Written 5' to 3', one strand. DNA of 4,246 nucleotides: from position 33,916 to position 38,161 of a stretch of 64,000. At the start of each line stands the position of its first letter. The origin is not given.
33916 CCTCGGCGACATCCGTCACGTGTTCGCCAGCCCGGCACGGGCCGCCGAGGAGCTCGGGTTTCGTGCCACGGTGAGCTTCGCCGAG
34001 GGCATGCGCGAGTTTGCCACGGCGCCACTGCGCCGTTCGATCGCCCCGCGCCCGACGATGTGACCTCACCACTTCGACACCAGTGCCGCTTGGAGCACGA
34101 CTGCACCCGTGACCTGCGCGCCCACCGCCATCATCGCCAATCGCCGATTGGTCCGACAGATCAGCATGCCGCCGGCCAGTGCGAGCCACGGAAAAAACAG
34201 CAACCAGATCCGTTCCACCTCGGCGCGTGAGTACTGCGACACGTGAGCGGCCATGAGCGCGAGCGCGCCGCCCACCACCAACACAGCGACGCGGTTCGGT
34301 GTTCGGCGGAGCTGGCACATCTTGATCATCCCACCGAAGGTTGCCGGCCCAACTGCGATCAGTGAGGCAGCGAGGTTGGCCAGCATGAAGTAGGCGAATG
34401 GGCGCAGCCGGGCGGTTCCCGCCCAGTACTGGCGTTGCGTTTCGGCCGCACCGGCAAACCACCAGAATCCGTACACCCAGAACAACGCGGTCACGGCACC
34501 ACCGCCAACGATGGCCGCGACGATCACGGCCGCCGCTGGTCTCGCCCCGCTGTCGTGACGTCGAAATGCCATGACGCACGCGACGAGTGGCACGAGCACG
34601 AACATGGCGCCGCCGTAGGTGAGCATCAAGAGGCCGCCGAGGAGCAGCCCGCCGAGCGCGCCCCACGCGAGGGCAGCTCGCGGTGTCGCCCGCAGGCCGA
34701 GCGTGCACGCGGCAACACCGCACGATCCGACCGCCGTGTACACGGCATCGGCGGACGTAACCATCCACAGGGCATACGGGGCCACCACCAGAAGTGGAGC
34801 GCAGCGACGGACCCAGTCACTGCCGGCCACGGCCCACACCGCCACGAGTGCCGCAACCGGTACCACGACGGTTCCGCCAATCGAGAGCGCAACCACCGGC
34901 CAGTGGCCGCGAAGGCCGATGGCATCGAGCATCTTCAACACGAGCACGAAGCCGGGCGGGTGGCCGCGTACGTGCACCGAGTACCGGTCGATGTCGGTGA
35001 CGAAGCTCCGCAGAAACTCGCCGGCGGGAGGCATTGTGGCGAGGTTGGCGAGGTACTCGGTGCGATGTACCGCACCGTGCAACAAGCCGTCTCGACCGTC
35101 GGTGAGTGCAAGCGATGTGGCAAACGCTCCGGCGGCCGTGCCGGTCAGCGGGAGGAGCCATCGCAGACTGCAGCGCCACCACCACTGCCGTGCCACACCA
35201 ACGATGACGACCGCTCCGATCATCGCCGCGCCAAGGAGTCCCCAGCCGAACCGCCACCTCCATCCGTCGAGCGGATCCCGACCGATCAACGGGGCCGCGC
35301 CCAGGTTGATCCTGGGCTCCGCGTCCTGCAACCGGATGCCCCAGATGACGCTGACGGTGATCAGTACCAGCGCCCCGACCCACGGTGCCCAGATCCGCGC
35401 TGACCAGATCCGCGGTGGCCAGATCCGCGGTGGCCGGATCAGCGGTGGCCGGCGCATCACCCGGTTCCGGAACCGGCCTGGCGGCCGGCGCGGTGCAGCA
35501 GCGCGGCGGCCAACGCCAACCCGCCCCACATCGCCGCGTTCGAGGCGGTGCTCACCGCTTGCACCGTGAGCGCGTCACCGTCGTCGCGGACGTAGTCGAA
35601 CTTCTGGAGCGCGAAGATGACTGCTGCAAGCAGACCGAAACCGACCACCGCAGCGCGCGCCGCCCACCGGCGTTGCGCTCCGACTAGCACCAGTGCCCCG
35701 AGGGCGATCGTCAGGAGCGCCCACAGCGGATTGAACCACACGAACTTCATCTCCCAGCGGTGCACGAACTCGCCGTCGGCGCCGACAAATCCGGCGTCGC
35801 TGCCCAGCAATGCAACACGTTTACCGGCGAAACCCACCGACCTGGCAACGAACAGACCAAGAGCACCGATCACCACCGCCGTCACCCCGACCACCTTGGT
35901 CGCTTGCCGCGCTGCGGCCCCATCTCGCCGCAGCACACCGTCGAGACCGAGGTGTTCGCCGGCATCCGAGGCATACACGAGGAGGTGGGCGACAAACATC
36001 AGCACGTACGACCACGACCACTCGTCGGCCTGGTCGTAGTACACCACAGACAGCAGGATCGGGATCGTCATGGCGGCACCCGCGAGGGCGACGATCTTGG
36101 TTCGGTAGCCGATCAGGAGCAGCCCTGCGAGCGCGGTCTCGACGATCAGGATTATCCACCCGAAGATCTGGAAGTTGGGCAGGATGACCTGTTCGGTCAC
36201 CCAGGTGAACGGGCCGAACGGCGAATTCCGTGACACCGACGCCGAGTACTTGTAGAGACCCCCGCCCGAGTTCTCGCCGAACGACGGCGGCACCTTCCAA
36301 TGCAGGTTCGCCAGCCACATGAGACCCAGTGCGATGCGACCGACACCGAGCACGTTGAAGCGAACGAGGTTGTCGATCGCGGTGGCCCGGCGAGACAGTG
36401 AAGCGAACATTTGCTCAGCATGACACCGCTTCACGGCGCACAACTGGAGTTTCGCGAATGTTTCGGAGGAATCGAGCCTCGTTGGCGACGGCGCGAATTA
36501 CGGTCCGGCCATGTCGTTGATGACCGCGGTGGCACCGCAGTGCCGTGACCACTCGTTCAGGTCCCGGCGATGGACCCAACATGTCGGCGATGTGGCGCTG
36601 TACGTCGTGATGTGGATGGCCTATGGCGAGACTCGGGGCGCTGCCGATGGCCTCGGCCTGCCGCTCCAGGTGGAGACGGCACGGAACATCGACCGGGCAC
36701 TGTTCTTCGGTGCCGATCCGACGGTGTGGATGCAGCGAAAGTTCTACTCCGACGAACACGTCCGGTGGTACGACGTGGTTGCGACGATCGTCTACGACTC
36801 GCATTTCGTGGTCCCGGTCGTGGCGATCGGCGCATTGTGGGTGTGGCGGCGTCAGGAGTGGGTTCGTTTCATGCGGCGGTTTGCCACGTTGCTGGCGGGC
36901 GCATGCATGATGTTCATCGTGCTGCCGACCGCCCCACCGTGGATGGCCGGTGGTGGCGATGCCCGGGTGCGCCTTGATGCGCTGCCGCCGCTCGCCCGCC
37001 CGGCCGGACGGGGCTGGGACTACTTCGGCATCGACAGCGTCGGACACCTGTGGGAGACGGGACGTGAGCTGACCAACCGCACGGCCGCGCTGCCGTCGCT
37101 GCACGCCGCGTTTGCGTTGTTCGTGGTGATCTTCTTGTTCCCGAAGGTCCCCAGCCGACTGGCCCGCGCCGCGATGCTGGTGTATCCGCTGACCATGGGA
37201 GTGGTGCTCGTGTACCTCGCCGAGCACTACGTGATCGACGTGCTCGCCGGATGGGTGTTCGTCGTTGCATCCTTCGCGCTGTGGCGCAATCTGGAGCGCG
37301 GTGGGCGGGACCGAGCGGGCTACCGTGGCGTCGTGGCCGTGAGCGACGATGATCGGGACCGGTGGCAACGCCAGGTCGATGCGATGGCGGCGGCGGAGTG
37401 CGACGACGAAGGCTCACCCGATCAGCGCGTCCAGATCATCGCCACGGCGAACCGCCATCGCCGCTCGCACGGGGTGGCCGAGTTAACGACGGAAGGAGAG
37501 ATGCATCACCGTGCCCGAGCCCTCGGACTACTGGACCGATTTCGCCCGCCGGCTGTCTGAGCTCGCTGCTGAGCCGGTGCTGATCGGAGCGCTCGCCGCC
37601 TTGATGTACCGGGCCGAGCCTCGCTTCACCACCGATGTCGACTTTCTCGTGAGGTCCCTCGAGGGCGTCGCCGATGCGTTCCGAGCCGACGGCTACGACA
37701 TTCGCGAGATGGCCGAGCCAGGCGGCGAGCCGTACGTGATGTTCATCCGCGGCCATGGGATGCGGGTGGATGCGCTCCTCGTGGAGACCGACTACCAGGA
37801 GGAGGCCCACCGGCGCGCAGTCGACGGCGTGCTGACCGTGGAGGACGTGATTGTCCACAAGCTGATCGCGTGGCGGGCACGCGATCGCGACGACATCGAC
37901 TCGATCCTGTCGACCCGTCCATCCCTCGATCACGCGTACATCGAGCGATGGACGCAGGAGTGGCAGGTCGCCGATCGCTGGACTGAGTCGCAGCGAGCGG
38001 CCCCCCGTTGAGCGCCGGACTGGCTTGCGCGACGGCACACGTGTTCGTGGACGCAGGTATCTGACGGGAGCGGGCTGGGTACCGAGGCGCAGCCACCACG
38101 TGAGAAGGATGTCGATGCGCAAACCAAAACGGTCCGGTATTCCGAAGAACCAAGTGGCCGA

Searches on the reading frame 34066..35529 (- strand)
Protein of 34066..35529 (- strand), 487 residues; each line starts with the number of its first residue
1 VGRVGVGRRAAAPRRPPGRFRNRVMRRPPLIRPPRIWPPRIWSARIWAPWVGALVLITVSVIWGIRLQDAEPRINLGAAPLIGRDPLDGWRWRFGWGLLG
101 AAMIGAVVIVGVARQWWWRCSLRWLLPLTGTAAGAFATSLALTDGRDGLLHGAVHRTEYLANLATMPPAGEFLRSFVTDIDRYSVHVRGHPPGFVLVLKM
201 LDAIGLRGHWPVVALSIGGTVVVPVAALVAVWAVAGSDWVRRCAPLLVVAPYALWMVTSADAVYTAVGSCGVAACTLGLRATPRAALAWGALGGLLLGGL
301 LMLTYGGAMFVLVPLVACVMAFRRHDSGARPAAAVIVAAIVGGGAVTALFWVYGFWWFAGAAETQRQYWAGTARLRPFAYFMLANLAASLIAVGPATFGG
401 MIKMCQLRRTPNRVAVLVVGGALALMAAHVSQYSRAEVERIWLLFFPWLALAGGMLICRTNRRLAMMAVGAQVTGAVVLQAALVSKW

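Call 3: search_protein_families(library=pfam, proteins=[window:34066-35529:-], max_evalue=0.01)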
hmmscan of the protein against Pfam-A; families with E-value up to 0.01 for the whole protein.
window:34066-35529:- (487 aa): 0 families

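Call 4: search_protein_families(library=ncbifam, proteins=[window:34066-35529:-], max_evalue=0.01)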
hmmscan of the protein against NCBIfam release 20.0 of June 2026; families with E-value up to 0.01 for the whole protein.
window:34066-35529:- (487 aa): 0 families

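Call 32: search_solved_structures(query=window:34066-35529:-, max_evalue=10)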
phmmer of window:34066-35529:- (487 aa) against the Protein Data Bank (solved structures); distinct sequences matched with E-value up to 10: 0.

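Call 34: search_protein_families(library=pfam, proteins=[window:34066-35529:-], max_evalue=10)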
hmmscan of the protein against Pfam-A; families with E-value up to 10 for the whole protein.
window:34066-35529:- (487 aa): 0 families

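Call 72: search_solved_structures(query=A6, max_evalue=10, show_alignments=2)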
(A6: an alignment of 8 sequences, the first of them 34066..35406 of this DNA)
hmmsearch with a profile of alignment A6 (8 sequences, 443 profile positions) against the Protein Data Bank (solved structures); distinct sequences matched with E-value up to 10: 2.
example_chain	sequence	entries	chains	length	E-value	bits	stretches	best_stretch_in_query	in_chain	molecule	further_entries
9zee_B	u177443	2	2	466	1.8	10.3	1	164-223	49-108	QatC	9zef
8qai_A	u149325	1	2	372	2.6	9.8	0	171-209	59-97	sc-CC-7-LI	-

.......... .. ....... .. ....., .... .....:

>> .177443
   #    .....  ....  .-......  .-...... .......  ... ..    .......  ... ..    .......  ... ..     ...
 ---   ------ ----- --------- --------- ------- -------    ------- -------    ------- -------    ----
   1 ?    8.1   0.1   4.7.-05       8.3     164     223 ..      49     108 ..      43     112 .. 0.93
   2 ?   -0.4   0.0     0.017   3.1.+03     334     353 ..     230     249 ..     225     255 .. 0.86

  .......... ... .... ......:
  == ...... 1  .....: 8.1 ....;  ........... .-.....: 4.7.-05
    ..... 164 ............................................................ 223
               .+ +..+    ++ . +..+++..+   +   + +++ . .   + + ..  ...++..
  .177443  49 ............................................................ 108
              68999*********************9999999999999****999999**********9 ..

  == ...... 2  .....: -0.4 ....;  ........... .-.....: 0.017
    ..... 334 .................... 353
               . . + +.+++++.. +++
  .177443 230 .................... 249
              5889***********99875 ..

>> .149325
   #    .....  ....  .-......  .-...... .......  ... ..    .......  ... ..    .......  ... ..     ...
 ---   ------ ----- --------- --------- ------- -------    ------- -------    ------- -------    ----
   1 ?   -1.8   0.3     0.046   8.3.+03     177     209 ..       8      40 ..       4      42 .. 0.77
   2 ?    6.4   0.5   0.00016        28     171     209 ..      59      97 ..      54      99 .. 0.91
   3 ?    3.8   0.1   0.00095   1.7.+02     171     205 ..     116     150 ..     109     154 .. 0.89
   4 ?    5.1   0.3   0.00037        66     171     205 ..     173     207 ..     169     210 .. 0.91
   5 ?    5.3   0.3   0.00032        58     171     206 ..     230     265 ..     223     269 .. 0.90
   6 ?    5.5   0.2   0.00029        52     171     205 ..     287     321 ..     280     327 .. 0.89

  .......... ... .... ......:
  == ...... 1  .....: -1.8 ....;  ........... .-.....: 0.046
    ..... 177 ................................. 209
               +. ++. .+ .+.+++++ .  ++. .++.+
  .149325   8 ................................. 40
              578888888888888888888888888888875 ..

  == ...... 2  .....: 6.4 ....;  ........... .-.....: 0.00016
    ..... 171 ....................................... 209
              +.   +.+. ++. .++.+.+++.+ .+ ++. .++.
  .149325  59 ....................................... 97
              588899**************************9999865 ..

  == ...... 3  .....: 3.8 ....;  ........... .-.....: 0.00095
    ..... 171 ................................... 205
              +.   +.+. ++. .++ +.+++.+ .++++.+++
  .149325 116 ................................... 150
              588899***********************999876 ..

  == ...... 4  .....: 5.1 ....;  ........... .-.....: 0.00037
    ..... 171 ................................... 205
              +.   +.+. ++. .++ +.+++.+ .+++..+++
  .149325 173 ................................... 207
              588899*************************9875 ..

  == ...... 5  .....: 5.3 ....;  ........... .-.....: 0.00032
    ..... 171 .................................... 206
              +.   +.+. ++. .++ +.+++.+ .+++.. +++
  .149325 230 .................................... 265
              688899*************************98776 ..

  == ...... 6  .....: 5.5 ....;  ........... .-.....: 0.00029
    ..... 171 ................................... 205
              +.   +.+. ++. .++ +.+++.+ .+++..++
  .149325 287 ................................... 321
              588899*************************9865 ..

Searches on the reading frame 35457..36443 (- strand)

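Call 3: search_protein_families(library=pfam, proteins=[window:35457-36443:-], max_evalue=0.01)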
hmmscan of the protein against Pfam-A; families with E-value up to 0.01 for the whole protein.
window:35457-36443:- (328 aa): 3 families
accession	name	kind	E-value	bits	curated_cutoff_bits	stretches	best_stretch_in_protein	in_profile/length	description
PF04173.18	DoxD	-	1.7e-05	25.3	22.7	1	83-178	54-151/167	TQO small subunit DoxD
PF07291.16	MauE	-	0.0024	18.6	27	1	82-127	34-81/128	Methylamine utilisation protein MauE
PF07681.17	DoxX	-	0.0044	18.1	23.6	1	84-133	34-83/85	DoxX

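Call 4: search_protein_families(library=ncbifam, proteins=[window:35457-36443:-], max_evalue=0.01)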
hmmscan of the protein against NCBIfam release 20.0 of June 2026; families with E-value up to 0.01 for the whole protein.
window:35457-36443:- (328 aa): 1 family
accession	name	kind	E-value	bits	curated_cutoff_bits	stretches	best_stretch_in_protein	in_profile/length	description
NF049986.1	memb_Rv1678_C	equivalog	0.0019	18.1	50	1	231-323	3-88/95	Rv1678 family membrane protein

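Call 34: search_protein_families(library=pfam, proteins=[window:35457-36443:-], max_evalue=10)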
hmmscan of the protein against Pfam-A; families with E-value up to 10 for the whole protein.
window:35457-36443:- (328 aa): 5 families
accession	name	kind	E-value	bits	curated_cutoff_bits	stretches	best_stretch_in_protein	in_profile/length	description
PF04173.18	DoxD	-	1.7e-05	25.3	22.7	1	83-178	54-151/167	TQO small subunit DoxD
PF07291.16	MauE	-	0.0024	18.6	27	1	82-127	34-81/128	Methylamine utilisation protein MauE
PF07681.17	DoxX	-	0.0044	18.1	23.6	1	84-133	34-83/85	DoxX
PF14325.12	DUF4383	-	0.023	15.3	27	1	180-313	2-119/125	Domain of unknown function (DUF4383)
PF09796.14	QCR10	-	3.3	8.3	27.5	1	295-316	8-29/63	Ubiquinol-cytochrome-c reductase complex subunit (QCR10)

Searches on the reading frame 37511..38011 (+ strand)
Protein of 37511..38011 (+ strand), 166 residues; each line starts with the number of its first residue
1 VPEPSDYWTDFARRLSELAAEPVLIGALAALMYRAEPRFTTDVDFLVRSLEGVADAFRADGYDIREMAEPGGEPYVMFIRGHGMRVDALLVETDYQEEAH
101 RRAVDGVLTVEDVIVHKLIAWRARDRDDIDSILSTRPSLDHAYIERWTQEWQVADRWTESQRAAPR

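Call 29: search_protein_families(library=pfam, proteins=[window:37511-38011:+], max_evalue=0.01)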
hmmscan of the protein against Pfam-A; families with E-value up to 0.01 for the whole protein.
window:37511-38011:+ (166 aa): 3 families
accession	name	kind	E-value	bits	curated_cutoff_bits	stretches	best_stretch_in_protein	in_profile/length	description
PF08843.17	AbiEii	-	3.9e-05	24.1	22.5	1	16-64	9-59/238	Nucleotidyl transferase AbiEii toxin, Type IV TA system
PF19502.5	DUF6036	-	8.5e-05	22.8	23.6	1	20-131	20-117/164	Nucleotidyltransferase of unknown function (DUF6036)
PF09970.15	DUF2204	-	0.0092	16.1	20.3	0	11-134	8-146/181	Nucleotidyl transferase of unknown function (DUF2204)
